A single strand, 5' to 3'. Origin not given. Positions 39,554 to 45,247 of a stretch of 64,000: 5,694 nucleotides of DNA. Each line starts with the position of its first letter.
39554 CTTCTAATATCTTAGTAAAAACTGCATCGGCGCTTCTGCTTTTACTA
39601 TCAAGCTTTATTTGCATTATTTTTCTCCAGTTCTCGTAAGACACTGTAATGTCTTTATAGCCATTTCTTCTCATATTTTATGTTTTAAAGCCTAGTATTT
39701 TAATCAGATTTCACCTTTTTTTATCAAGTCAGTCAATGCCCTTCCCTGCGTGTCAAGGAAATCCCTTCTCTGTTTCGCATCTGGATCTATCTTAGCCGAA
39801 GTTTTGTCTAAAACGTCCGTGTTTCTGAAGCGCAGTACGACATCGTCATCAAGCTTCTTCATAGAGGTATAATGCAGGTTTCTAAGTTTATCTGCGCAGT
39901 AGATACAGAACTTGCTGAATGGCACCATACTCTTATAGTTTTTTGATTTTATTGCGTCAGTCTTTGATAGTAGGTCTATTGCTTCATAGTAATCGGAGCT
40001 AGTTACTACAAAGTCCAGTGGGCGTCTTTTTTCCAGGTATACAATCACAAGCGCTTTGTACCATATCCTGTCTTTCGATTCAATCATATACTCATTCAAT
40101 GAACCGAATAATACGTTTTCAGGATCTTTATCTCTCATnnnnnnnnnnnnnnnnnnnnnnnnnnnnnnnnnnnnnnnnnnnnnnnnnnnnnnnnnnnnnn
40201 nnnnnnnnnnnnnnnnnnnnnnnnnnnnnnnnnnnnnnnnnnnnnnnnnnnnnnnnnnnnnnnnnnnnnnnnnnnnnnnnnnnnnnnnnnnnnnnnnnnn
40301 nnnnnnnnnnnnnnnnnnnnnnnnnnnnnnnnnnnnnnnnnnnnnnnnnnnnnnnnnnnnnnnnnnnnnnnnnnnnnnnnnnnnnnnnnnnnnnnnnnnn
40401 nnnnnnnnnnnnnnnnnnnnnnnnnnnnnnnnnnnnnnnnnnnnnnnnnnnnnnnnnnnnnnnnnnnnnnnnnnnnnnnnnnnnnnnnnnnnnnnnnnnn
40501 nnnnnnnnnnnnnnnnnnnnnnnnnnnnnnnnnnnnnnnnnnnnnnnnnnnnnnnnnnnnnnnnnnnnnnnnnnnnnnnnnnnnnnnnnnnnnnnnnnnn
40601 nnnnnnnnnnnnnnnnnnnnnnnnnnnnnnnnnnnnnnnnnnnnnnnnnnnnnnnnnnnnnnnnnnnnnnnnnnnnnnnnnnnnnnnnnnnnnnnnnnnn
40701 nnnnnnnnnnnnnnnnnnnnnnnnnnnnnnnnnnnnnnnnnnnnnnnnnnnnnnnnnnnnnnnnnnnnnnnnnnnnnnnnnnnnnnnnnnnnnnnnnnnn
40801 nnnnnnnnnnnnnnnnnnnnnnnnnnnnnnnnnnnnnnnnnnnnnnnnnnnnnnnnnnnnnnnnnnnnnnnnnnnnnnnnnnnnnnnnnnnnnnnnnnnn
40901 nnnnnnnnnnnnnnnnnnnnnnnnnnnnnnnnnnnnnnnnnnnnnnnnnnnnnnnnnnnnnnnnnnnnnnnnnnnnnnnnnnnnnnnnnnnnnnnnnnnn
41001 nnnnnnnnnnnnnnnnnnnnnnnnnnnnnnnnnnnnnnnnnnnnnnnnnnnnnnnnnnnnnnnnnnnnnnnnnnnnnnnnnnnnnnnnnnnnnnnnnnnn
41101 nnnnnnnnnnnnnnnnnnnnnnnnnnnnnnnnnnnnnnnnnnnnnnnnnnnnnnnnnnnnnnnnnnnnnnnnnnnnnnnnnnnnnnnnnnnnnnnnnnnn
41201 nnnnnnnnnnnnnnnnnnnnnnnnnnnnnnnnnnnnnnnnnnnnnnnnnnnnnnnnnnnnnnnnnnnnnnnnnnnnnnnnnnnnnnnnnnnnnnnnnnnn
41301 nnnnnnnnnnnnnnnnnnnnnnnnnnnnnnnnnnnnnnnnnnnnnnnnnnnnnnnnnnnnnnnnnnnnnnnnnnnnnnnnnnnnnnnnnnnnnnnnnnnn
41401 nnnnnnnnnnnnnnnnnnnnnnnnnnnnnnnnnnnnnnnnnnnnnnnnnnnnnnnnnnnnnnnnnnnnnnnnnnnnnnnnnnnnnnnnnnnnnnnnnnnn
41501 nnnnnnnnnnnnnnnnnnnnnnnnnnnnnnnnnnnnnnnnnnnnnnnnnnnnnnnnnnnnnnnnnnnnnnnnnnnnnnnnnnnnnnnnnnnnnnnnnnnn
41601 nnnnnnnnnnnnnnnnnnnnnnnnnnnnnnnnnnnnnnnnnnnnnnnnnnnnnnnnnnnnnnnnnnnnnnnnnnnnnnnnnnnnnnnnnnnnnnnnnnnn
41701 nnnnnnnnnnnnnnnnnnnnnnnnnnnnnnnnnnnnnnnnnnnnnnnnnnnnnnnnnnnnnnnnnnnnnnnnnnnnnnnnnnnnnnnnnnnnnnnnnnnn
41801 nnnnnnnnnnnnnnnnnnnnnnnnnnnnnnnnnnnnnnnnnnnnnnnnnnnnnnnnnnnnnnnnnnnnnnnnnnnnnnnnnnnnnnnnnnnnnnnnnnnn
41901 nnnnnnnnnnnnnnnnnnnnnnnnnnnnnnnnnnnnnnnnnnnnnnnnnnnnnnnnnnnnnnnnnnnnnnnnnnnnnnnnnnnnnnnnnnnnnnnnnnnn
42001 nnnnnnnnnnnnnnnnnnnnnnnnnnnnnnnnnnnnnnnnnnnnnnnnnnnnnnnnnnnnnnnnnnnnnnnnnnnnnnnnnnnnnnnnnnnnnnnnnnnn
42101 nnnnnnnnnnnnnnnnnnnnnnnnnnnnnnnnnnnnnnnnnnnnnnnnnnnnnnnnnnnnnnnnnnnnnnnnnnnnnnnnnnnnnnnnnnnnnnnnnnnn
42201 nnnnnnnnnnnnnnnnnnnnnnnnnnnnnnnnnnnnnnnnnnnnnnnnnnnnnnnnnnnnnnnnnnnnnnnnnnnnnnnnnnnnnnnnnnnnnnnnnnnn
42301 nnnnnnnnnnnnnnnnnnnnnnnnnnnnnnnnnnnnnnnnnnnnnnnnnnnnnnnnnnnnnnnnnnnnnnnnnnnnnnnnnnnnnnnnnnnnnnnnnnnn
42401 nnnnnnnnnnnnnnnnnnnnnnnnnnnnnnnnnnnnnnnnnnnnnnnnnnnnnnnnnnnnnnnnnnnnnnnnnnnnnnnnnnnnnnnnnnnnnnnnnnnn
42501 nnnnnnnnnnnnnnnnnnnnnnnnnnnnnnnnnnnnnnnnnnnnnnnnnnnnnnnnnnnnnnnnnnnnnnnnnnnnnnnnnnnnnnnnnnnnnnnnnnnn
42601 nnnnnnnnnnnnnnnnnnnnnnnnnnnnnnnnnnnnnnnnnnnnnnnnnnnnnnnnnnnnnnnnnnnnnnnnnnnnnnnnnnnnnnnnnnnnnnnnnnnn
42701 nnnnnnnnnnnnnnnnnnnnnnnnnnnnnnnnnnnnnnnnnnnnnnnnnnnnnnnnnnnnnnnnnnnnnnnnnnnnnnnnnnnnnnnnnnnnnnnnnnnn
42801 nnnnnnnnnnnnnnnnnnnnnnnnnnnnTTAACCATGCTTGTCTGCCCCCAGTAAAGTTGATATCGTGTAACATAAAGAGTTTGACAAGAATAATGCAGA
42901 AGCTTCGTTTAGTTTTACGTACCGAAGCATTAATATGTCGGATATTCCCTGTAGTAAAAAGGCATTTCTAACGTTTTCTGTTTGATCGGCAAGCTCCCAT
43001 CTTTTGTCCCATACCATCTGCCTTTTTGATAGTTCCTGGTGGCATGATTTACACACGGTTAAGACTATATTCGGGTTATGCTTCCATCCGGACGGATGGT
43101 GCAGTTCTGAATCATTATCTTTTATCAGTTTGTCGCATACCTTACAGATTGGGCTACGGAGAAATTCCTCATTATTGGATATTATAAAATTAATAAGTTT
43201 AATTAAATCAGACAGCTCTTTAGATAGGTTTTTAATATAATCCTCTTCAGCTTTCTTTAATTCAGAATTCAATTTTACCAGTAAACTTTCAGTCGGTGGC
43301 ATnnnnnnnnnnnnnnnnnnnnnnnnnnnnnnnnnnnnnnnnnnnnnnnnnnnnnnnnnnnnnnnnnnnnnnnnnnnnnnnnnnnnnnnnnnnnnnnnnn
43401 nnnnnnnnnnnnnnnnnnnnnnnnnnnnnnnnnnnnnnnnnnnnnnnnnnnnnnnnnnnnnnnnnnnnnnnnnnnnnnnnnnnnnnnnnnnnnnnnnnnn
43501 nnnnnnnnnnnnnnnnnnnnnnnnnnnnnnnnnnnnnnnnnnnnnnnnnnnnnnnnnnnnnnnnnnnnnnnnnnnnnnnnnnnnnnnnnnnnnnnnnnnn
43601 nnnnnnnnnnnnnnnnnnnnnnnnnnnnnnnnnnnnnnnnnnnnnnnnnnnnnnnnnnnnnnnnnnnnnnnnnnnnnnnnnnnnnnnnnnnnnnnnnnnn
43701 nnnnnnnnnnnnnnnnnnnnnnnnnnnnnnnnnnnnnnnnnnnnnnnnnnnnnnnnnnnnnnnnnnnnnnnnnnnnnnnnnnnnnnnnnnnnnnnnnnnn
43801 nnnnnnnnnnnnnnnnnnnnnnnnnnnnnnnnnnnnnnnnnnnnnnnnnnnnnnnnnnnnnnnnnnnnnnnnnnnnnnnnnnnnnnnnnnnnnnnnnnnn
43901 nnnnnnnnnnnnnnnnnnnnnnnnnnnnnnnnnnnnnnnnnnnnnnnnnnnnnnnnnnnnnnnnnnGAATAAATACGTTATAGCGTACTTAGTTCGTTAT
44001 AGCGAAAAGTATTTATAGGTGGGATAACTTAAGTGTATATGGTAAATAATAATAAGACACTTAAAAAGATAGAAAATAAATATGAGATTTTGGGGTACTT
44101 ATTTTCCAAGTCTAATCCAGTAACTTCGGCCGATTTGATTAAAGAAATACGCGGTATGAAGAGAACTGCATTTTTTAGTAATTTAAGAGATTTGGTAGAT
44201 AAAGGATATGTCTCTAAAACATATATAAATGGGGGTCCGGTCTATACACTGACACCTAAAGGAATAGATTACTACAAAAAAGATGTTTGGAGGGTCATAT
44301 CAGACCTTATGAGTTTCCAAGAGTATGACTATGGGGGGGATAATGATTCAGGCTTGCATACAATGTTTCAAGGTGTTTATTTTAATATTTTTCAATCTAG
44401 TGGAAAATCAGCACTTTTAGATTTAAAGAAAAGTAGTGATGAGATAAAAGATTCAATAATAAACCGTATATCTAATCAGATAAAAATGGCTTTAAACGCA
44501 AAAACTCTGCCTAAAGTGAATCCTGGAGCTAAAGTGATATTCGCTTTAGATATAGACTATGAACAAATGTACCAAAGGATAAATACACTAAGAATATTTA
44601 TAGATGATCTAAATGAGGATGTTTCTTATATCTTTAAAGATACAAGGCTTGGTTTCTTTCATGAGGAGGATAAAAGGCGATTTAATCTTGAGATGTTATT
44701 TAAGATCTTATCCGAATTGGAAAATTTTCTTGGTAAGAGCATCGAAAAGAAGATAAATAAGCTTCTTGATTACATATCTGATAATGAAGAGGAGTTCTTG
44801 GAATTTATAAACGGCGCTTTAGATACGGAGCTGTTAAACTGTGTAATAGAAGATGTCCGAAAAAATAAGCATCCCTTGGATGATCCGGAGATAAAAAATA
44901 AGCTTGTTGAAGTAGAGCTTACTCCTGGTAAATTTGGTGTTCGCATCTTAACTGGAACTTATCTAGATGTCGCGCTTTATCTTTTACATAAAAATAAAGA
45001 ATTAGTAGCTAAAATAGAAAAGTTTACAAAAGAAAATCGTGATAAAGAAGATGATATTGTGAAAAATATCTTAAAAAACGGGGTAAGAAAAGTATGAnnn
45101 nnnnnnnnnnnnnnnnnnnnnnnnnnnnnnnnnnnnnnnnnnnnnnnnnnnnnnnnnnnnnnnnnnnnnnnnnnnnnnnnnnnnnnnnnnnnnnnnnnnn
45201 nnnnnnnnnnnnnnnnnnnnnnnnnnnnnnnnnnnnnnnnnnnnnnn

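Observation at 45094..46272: Solo Cas1 with C-terminal HTH and no CRISPR context: candidate casposase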

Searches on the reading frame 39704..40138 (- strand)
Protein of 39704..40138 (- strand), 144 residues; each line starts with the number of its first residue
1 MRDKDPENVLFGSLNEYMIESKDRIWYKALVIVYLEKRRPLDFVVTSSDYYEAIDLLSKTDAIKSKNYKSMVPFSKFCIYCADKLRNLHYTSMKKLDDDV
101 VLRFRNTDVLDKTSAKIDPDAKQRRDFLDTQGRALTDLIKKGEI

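Call 3: search_protein_families(library=pfam, proteins=[window:39704-40138:-], max_evalue=0.01)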
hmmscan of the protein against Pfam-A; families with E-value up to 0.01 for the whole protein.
window:39704-40138:- (144 aa): 0 families

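Call 69: search_protein_families(library=ncbifam, proteins=[window:39704-40138:-], max_evalue=0.01)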
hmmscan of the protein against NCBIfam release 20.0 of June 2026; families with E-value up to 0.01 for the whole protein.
window:39704-40138:- (144 aa): 0 families

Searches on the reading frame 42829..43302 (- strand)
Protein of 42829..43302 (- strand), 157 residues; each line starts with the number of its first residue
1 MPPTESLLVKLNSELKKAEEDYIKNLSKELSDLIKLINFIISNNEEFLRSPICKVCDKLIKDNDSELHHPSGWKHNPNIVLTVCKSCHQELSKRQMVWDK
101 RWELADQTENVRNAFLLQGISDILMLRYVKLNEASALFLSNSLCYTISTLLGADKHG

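Call 3: search_protein_families(library=pfam, proteins=[window:42829-43302:-], max_evalue=0.01)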
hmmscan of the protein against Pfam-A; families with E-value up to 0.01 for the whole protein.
window:42829-43302:- (157 aa): 0 families

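Call 69: search_protein_families(library=ncbifam, proteins=[window:42829-43302:-], max_evalue=0.01)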
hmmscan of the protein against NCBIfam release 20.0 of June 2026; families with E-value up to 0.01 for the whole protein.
window:42829-43302:- (157 aa): 0 families

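Call 85: search_solved_structures(query=A3, max_evalue=1)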
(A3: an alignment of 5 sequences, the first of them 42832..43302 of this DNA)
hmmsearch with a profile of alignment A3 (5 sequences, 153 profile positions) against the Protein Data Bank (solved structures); distinct sequences matched with E-value up to 1: 10.
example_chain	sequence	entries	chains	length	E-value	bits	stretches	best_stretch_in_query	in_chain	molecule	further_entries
1zu1_A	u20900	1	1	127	0.038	16.9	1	35-80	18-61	RNA binding protein ZFa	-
5o9z_N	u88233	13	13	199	0.043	16.7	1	36-79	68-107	Zinc finger matrin-type protein 2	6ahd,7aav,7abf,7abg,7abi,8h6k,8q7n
6ghc_A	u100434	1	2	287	0.067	16.1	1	50-93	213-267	5-methylcytosine-specific restriction enzyme A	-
5o5j_g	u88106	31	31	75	0.095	15.6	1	74-100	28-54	50S ribosomal protein L31 | Large ribosomal subunit protein bL31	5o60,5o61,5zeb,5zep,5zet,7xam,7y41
9k2z_A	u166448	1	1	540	0.22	14.4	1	53-102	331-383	HfmIscB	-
28nt_Z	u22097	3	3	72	0.23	14.4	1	72-100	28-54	Large ribosomal subunit protein bL31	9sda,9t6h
7unr_3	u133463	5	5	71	0.24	14.3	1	77-100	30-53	50S ribosomal protein L31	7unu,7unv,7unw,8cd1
5v7q_6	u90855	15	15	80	0.36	13.7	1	78-100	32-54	50S ribosomal protein L31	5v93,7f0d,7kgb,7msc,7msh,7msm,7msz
2ecg_A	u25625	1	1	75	0.78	12.7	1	37-97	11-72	Baculoviral IAP repeat-containing protein 4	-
4ic2_A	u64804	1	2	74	0.98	12.3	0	37-97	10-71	E3 ubiquitin-protein ligase XIAP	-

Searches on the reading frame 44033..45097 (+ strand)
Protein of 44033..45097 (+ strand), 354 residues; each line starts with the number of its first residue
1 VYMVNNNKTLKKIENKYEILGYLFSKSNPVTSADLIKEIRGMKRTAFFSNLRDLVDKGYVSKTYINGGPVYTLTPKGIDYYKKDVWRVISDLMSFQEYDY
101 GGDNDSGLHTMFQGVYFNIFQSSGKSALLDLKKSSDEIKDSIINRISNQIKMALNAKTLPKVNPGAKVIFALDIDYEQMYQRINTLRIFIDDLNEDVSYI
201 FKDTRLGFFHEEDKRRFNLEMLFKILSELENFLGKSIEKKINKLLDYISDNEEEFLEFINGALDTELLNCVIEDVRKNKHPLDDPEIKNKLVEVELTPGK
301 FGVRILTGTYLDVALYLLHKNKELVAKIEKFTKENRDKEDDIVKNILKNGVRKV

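Call 3: search_protein_families(library=pfam, proteins=[window:44033-45097:+], max_evalue=0.01)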
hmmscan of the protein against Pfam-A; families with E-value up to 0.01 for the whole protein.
window:44033-45097:+ (354 aa): 1 family
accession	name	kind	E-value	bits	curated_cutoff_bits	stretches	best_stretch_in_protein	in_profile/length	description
PF03501.21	S10_plectin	-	0.0076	16.7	26.9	0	15-83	5-76/93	Plectin/S10 domain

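Call 44: find_homologous_proteins(query=window:44033-45094:+, max_evalue=0.001)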
Query window:44033-45094:+ (354 aa): 2 proteins with E <= 0.001 among 3128 candidates.
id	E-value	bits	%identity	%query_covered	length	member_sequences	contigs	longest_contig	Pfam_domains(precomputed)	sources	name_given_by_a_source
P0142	1.9e-199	680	90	99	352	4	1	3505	-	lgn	-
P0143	1.7e-187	641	85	99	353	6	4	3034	-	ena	-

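Call 55: search_protein_representatives(protein=window:44033-45094:+)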
Query: 354 residues. Proteins with E-value up to 0.001 (for the whole library): 12; up to 1e-10: 2; up to 1e-30: 2. The best 12 are listed.
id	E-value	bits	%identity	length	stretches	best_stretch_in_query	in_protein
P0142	6.1e-200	679.8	90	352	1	3-354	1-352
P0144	7.0e-88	311.4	50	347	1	3-344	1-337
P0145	6.2e-08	48.6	28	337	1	26-334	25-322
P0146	7.6e-08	48.3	24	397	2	27-125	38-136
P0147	2.2e-06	43.4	25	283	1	139-336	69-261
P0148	2.3e-06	43.4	30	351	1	129-344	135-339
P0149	3.3e-06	42.9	25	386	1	61-345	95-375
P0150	4.9e-06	42.3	27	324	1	33-351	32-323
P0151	6.9e-06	41.8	23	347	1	38-336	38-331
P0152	1.0e-04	38.0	27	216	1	134-292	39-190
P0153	1.4e-04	37.5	24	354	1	39-338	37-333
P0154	5.0e-04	35.7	29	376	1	11-335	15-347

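Call 68: predict_structure(alignment_id=A2)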
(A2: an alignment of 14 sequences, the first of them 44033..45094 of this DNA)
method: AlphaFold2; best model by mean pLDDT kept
length: 354 residues; sequences in the alignment: 14
mean_pLDDT: 75.0   pTM: 0.56
mean pLDDT of the five models: 75.0, 72.7, 72.3, 72.1, 70.6
residues with pLDDT >= 90: 112; 70-90: 126; 50-70: 66; < 50: 50
segments of 3 or more residues with pLDDT < 50: 1-5, 92-133
pLDDT, mean of each block of 10 residues (from residue 1): 45 82 83 84 86 93 88 87 58 42 33 28 36 53 65 61 55 64 89 92 90 85 89 86 96 91 86 94 90 77 85 95 94 82 74 51
secondary structure, 60 per line:
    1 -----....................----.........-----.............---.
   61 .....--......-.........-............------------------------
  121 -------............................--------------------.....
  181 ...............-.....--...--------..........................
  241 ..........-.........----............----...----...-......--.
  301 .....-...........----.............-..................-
elements in order: H6-25 H32-38 H44-56 E60-65 E68-73 H75-83 H85-96 H128-155 H176-195 H197-201 H215-250 H252-260 H265-276 E292-297 E300-305 H307-317 H322-334 H336-353

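Call 69: search_protein_families(library=ncbifam, proteins=[window:44033-45097:+], max_evalue=0.01)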
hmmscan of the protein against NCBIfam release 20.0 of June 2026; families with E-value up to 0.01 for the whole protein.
window:44033-45097:+ (354 aa): 0 families

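Call 71: find_encoding_contigs(protein=P0145, flank=6000, max_places=2)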
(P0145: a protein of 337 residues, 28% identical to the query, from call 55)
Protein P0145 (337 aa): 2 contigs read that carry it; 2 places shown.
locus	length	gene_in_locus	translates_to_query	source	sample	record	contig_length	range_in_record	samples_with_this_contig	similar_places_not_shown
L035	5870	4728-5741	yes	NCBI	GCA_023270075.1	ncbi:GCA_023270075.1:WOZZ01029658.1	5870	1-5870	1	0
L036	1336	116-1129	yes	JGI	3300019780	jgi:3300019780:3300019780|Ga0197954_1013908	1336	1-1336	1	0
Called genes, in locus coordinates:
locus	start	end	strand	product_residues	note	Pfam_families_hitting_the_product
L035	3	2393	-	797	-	?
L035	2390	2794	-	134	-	-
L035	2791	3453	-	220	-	-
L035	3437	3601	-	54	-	-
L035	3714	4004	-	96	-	-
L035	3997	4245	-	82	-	-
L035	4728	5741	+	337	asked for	PF01638:HxlR (faint)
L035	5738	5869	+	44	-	?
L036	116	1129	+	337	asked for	PF01638:HxlR (faint)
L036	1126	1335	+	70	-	?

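Call 72: fold_search(model_id=the predicted structure, library=pdb)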
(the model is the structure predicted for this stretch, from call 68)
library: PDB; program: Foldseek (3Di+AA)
matches with E <= 10: 1088; with E <= 0.001: 0
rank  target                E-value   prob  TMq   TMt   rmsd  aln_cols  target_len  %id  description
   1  1tbx_B                2.9e-03  1.00  0.21  0.75   2.3        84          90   20  Crystal structure of SSV1 F-93 (released 2004-07-13)
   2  3l7w                  3.5e-03  1.00  0.18  0.52   3.5        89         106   20  The Crystal Structure of smu.1704 from Streptococcus mutans UA159 (released 2010-12-08)
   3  3df8                  4.6e-03  1.00  0.22  0.66   4.0        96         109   19  The crystal structure of a possible HxlR family transcriptional factor from Thermoplasma volcanium GSS1 (released 2008-08-05)
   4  7wjp                  4.6e-03  1.00  0.21  0.68   3.5        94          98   20  Structure of PadR-like protein from Listeria monocytogenes (released 2022-04-20)
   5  1xma_B                5.7e-03  1.00  0.21  0.62   5.4       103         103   20  Structure of a transcriptional regulator from Clostridium thermocellum Cth-833 (released 2004-12-14)
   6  3s2w_A                7.8e-03  1.00  0.21  0.46  12.6       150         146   17  The crystal structure of a MarR transcriptional regulator from Methanosarcina mazei Go1 (released 2011-06-22)
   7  2fsw_A                8.7e-03  1.00  0.20  0.58   5.0       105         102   19  Crystal Structure of the Putative Transcriptional Regualator, MarR family from Porphyromonas gingivalis W83 (released 2006-03-07)
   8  3lfk_D                9.2e-03  1.00  0.19  0.55   4.5        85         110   21  A reported archaeal mechanosensitive channel is a structural homolog of MarR-like transcriptional regulators (released 2010-04-14)
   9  4rs8_A                9.7e-03  1.00  0.20  0.76   3.5        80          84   19  Apo structure of novel pNOB8 plasmid centromere binding protein (released 2015-09-16)
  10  1yyv_A                9.7e-03  1.00  0.21  0.56   4.4        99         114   18  Putative transcriptional regulator ytfH from Salmonella typhimurium (released 2005-04-05)
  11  5zi8_A                9.7e-03  1.00  0.21  0.60   5.3       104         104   18  Crystal structure of the PadR-family transcriptional regulator Rv3488 of Mycobacterium tuberculosis H37Rv in complex w (released 2018-10-17)
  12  3m8f_B                1.0e-02  1.00  0.19  0.62   6.9       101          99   16  Protein structure of type III plasmid segregation TubR mutant (released 2010-07-07)
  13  3s2w_C                1.1e-02  1.00  0.20  0.48  12.0       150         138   18  The crystal structure of a MarR transcriptional regulator from Methanosarcina mazei Go1 (released 2011-06-22)
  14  1z7u_B                1.3e-02  1.00  0.18  0.51   6.5       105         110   19  Crystal Structure of the Putitive Transcriptional Regulator of MarR Family from Enterococcus faecalis V583 (released 2005-05-10)
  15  1tbx_A                1.3e-02  1.00  0.21  0.70   3.0        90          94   18  Crystal structure of SSV1 F-93 (released 2004-07-13)
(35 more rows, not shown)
